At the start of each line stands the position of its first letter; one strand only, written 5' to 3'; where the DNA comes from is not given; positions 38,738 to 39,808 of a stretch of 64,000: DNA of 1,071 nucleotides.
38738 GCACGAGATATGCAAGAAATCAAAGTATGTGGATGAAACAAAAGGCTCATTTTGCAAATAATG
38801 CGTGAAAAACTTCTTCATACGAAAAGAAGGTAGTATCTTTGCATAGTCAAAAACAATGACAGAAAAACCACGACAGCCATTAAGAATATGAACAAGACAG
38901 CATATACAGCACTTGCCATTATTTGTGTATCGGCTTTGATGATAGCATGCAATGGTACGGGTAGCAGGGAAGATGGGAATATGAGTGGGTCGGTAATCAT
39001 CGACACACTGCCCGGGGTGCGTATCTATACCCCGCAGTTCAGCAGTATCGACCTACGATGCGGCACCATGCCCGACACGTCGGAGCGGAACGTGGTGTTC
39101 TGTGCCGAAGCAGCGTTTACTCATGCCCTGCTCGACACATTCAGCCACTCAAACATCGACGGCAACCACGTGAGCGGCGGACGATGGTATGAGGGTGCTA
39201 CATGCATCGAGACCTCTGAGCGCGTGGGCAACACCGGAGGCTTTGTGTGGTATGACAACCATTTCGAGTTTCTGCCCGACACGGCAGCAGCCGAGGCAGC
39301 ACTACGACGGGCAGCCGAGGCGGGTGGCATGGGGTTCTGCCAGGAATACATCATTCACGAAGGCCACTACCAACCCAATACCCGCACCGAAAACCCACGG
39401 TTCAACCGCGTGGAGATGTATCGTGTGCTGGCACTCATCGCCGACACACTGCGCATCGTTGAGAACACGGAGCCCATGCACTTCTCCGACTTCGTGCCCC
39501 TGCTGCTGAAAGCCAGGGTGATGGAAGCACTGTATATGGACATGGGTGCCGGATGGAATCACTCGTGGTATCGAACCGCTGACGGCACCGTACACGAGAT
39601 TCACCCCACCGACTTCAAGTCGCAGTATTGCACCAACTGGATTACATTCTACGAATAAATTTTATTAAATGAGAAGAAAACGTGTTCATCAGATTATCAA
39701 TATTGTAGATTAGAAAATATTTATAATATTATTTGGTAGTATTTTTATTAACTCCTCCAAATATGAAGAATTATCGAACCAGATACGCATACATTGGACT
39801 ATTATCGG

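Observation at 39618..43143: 3.4-kb AT-rich insertion flanked by a perfect 42-bp direct repeat that regenerates the 3' end of the host gene, with no recombinase on board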

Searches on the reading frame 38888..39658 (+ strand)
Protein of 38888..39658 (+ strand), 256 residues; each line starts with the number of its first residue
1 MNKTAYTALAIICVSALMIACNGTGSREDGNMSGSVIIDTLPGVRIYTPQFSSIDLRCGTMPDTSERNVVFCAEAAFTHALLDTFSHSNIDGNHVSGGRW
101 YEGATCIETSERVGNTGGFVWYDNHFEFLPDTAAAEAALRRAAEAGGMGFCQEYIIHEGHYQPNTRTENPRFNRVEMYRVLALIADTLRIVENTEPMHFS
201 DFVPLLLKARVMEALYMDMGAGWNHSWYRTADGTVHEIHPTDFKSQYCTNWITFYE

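Call 7: search_protein_families(library=pfam, proteins=[window:38888-39658:+], max_evalue=0.01)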
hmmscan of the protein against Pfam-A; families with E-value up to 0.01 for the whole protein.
window:38888-39658:+ (256 aa): 0 families

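Call 8: search_protein_families(library=ncbifam, proteins=[window:38888-39658:+], max_evalue=0.01)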
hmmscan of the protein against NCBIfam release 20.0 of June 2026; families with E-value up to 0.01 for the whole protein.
window:38888-39658:+ (256 aa): 0 families

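Call 9: find_encoding_contigs(protein=window:38888-39658:+, flank=8000, max_places=10)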
Protein window:38888-39658:+ (256 aa): 2 contigs read that carry it; 1 place shown.
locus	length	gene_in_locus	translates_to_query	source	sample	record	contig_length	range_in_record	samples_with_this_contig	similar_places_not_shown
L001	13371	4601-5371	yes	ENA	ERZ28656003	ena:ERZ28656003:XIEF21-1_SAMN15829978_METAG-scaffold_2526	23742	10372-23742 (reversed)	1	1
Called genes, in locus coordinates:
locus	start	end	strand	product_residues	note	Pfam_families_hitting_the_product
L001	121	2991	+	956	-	PF00404:Dockerin_1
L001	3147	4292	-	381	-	PF00756:Esterase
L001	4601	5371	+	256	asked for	-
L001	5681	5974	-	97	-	-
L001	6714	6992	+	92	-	-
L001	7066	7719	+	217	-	-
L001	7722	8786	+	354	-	-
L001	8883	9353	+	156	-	PF10604:Polyketide_cyc2 (faint)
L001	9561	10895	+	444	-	PF00206:Lyase_1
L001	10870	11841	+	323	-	PF00248:Aldo_ket_red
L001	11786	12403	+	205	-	-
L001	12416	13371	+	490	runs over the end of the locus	PF01943:Polysacc_synt, PF13440:Polysacc_synt_3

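Call 12: find_homologous_proteins(query=window:38888-39658:+)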
Query window:38888-39658:+ (256 aa): 326 proteins with E <= 0.001 among 1885 candidates; the best 120 are listed.
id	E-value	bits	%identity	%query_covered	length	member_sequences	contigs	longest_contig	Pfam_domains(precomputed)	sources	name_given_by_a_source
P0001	4.2e-170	582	96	100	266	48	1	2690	-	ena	-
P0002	4.6e-126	438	76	97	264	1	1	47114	-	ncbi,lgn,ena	-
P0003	4.0e-97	343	68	83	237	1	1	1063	-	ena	-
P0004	6.3e-96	339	68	86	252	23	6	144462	-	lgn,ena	-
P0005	1.1e-95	338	66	83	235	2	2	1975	-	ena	-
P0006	8.0e-95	336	61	94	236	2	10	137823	-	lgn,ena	-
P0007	1.8e-92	328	64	86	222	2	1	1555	-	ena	-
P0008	3.3e-92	327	65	83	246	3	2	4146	-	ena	-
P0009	1.7e-88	315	57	97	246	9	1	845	-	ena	-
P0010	1.3e-87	312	63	83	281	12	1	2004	-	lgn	-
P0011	2.7e-85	304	64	83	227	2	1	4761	-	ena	-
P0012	3.0e-85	304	59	86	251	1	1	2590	-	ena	-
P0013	4.5e-81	290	56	95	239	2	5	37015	-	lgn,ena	-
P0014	4.4e-79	284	56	94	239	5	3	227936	-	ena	-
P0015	4.5e-63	231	48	100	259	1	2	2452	-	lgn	-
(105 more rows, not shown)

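Call 14: find_encoding_contigs(protein=P0002, flank=8000, max_places=4)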
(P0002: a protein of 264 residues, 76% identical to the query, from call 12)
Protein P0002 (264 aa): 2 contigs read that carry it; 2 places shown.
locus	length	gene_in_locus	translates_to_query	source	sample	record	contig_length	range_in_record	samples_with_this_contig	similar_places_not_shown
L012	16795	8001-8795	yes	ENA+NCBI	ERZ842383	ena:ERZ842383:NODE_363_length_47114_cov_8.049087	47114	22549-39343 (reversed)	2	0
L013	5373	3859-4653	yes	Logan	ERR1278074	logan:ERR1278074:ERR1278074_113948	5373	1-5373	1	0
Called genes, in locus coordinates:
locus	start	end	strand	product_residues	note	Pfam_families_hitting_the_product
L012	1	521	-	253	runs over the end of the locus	PF01509:TruB_N, PF16198:TruB_C_2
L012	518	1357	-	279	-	PF02673:BacA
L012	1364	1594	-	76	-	PF11297:DUF3098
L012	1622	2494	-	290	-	PF18075:FtsX_ECD, PF02687:FtsX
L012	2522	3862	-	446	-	PF00919:UPF0004, PF04055:Radical_SAM, PF01938:TRAM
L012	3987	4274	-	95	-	-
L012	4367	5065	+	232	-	PF00156:Pribosyltran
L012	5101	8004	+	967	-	PF00404:Dockerin_1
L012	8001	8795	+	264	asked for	-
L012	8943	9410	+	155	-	-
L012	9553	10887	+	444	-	PF00206:Lyase_1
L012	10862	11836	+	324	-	PF00248:Aldo_ket_red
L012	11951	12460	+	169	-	-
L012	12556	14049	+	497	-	PF01943:Polysacc_synt, PF13440:Polysacc_synt_3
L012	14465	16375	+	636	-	PF00890:FAD_binding_2 (faint), PF01134:GIDA, PF01266:DAO (faint), PF07992:Pyr_redox_2 (faint), PF12831:FAD_oxidored (weak), PF21680:GIDA_C_1st, PF13932:SAM_GIDA_C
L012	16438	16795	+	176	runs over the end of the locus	PF00156:Pribosyltran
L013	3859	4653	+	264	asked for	-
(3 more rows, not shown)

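Call 15: find_encoding_contigs(protein=P0004, flank=8000, max_places=4)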
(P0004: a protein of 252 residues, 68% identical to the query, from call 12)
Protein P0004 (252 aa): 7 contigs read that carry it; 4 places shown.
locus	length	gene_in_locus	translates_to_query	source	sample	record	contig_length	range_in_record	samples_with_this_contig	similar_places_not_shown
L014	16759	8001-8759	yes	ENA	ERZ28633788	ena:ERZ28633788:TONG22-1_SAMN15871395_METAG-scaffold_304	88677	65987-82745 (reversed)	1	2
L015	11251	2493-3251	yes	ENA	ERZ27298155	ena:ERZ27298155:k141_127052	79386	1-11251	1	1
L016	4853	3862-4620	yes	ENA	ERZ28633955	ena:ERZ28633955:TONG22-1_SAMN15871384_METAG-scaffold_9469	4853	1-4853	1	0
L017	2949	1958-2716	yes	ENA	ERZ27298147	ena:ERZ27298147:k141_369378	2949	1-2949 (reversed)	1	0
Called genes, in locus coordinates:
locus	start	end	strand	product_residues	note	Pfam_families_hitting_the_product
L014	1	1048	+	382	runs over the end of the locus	PF13173:AAA_14, PF13401:AAA_22 (faint), PF13635:DUF4143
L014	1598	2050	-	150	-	PF14060:DUF4252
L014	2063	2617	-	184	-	-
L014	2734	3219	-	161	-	PF04542:Sigma70_r2, PF08281:Sigma70_r4_2, PF04545:Sigma70_r4 (weak)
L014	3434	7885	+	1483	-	PF07581:Glug (faint)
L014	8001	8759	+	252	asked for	-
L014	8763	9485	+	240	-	PF13367:PrsW-protease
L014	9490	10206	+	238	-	-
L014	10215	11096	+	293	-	PF00149:Metallophos, PF12850:Metallophos_2 (weak)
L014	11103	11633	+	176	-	PF13521:AAA_28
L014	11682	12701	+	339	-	PF00586:AIRS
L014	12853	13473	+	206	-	PF01330:RuvA_N, PF14520:HHH_5, PF07499:RuvA_C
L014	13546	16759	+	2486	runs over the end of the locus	PF14349:SprA_N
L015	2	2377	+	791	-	?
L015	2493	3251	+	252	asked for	-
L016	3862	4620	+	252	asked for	-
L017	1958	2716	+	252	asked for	-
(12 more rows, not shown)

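Call 16: find_encoding_contigs(protein=P0006, flank=8000, max_places=4)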
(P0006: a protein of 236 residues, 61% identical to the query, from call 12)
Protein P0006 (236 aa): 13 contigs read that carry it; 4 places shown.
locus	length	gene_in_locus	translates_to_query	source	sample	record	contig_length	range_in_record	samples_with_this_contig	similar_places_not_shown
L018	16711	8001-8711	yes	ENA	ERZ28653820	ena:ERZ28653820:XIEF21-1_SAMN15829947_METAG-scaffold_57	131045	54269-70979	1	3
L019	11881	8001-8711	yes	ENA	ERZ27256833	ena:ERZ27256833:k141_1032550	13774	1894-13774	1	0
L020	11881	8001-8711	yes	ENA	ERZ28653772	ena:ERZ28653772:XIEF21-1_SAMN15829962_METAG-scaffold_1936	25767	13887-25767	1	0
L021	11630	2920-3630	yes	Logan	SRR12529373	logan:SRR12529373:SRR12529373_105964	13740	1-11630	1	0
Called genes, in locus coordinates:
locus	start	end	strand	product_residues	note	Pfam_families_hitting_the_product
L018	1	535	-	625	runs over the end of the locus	PF07940:Hepar_II_III_C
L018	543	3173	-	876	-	PF07494:Reg_prop (faint), PF13570:Beta-prop_ACSF4 (weak), PF12833:HTH_18, PF00165:HTH_AraC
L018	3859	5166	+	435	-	PF03952:Enolase_N, PF00113:Enolase_C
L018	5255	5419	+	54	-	PF00301:Rubredoxin, PF21349:RUBY_RBDX (faint)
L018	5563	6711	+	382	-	PF19583:ODP, PF00258:Flavodoxin_1 (weak)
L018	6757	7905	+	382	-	PF12833:HTH_18, PF00165:HTH_AraC (weak)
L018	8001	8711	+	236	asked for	-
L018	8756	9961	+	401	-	PF13646:HEAT_2 (weak)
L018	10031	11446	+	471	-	PF13506:Glyco_transf_21 (faint), PF00535:Glycos_transf_2, PF10111:Glyco_tranf_2_2 (faint), PF13641:Glyco_tranf_2_3 (weak), PF13632:Glyco_trans_2_3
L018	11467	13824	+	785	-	PF13428:TPR_14 (faint), PF13432:TPR_16 (faint), PF14559:TPR_19 (faint), PF11846:Wzy_C_2 (faint)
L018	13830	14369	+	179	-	PF07610:DUF1573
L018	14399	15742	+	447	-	-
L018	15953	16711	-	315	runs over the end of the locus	-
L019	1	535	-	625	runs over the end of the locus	PF07940:Hepar_II_III_C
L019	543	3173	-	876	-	PF07494:Reg_prop (faint), PF13570:Beta-prop_ACSF4 (weak), PF12833:HTH_18, PF00165:HTH_AraC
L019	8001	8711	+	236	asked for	-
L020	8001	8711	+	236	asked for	-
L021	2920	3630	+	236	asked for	-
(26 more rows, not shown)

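Call 31: find_related_loci(query=window:38888-39658:+, collection=genome_contigs, flank=10000)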
Query window:38888-39658:+ (256 aa) in genome_contigs; peptide patterns used: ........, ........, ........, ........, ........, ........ (x = any residue, [..] = any of these).
28 stretches matched a pattern; 6 encode a relative of the query (tblastn E <= 1e-3); 6 distinct loci.
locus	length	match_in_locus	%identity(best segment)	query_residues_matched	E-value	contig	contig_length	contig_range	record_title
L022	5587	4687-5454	95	1-256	4e-172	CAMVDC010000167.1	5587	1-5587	MAG TPA_asm: uncultured Prevotellaceae bacterium isolate SRR8387714_bin.50_metaWRAP_v1.3_MAG genome assembly, contig: ER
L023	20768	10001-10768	92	1-256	2e-156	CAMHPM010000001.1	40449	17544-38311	MAG: uncultured Prevotellaceae bacterium isolate SRR11784281_bin.104_metaWRAP_v1.3_MAG genome assembly, contig: ERZ12203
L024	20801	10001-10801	75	2-256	1e-129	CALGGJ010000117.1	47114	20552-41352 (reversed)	MAG TPA_asm: uncultured Prevotellaceae bacterium isolate ERR1278074_bin.33_CONCOCT_v1.1_MAG genome assembly, contig: ERZ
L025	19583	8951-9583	52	36-256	3e-66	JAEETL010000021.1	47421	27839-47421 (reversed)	MAG: Muribaculaceae bacterium isolate Tb.RUG.404 NODE_2028_length_47421_cov_3.563074, whole genome shotgun sequence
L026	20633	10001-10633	50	36-256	1e-62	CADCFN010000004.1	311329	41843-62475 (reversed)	MAG: uncultured Bacteroidales bacterium isolate RUG14590 genome assembly, contig: RUG14590_asm_4, whole genome shotgun s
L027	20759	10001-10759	44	1-256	1e-62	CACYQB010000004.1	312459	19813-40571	MAG: uncultured Bacteroidales bacterium isolate RUG12169 genome assembly, contig: RUG12169_asm_4, whole genome shotgun s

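Call 48: find_encoding_contigs(protein=P0001, flank=8000, max_places=6)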
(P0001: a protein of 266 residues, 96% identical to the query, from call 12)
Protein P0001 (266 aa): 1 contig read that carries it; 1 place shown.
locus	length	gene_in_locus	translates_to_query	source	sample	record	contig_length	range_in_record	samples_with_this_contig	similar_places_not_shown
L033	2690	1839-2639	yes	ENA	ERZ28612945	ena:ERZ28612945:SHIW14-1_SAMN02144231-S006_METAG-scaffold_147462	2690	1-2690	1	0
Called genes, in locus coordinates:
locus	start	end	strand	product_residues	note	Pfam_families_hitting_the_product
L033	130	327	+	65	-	-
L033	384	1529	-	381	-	PF00756:Esterase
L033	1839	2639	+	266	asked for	-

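Call 60: search_protein_families(library=padloc, proteins=[window:38888-39658:+], max_evalue=0.01)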
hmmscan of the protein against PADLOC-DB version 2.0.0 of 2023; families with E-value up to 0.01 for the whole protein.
window:38888-39658:+ (256 aa): 0 families

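Call 61: search_protein_families(library=phrogs, proteins=[window:38888-39658:+], max_evalue=0.01)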
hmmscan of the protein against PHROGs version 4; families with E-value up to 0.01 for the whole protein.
window:38888-39658:+ (256 aa): 0 families

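Call 70: find_related_loci(query=A2, collection=metagenome_contigs, flank=10000)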
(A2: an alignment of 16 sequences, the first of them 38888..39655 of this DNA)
Query A2 (256 aa) in metagenome_contigs; peptide patterns used: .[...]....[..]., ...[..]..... (x = any residue, [..] = any of these).
600 stretches matched a pattern (row limit reached: there are more); 525 encode a relative of the query (tblastn E <= 1e-3); the best 80 are kept; 80 distinct loci.
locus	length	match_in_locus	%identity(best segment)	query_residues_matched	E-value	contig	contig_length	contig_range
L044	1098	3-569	94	68-256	1e-124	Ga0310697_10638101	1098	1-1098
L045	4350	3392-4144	48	1-256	5e-69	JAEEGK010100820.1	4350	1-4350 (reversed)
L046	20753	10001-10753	48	1-256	6e-69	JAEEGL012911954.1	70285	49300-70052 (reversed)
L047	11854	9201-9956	46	1-256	1e-67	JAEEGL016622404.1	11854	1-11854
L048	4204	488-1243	47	1-256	5e-67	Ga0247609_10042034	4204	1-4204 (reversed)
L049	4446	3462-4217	47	1-256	5e-67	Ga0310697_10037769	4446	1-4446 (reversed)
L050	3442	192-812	53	36-255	3e-67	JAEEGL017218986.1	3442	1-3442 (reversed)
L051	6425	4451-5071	51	36-255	3e-66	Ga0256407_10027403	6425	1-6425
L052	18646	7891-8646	46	1-255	5e-66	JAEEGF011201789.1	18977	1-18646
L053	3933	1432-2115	50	20-256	4e-66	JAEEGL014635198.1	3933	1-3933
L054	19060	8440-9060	50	36-255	1e-65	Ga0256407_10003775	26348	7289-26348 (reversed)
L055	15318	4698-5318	50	36-255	8e-66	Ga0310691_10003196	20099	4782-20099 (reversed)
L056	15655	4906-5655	46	1-255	1e-65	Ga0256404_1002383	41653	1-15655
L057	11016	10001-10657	51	28-256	7e-65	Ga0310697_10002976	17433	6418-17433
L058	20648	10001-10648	51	32-256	1e-64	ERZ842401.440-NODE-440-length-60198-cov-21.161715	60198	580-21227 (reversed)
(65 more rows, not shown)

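Call 78: search_solved_structures(query=A2, max_evalue=1)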
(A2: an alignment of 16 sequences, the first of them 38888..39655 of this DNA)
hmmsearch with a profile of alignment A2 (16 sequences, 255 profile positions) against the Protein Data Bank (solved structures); distinct sequences matched with E-value up to 1: 1.
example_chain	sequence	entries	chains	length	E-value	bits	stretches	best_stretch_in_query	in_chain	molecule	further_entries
1t17_A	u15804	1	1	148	0.15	14.8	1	48-99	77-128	conserved hypothetical protein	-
